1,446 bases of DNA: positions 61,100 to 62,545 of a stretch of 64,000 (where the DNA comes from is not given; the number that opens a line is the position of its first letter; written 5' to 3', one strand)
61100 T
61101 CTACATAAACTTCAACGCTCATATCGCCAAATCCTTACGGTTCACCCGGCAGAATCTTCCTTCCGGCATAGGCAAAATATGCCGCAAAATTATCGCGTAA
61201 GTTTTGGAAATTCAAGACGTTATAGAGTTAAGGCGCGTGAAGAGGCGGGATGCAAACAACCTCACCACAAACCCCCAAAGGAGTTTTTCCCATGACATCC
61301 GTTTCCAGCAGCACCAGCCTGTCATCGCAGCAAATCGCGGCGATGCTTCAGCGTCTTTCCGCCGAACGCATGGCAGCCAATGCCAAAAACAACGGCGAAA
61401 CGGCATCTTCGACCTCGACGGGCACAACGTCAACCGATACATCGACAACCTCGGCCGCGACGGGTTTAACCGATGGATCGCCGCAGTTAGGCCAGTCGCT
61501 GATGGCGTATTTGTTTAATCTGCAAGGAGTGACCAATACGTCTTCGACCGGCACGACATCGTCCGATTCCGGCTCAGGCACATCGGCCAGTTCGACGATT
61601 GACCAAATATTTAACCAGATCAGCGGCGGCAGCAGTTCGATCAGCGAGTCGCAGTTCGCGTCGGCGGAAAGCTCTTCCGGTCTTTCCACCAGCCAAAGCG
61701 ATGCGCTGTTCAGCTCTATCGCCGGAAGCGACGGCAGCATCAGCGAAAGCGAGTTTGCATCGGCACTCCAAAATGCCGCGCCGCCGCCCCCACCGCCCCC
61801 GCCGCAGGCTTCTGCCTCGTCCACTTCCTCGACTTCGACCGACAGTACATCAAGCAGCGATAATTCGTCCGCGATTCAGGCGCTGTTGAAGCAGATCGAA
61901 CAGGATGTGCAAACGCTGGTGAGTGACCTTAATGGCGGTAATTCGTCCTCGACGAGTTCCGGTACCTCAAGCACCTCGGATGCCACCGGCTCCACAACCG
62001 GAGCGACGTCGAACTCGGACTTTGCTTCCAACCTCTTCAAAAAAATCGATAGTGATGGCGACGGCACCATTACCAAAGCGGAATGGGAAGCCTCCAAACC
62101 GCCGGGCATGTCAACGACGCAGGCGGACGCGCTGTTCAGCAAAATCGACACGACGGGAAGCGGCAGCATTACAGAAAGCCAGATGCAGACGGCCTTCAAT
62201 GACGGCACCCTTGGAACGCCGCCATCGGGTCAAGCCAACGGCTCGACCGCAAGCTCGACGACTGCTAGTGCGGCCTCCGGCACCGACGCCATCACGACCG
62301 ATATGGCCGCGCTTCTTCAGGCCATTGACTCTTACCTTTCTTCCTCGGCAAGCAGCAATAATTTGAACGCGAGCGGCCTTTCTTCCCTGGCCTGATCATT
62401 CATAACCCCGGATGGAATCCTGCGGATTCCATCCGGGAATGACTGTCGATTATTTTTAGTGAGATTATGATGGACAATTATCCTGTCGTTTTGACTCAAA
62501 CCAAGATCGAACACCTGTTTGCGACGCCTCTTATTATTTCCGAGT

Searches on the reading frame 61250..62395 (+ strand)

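Call 67: search_protein_families(library=pfam, proteins=[window:61250-62395:+], max_evalue=0.0001)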
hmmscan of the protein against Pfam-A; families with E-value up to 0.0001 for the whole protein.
window:61250-62395:+ (381 aa): 5 families
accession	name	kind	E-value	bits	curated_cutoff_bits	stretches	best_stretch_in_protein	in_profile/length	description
PF13405.12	EF-hand_6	-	2.3e-12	45.9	25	0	261-280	4-23/30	EF-hand domain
PF00036.39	EF-hand_1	-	2.8e-11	42.6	25.4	0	261-279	4-22/29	EF hand domain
PF13202.12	EF-hand_5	-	7.1e-11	41.5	25.9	1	262-280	4-22/25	EF hand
PF13499.12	EF-hand_7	-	2e-10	41.3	30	1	262-315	7-65/67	EF-hand domain pair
PF13833.12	EF-hand_8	-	2.6e-06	27.5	28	0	253-278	22-46/54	EF-hand domain pair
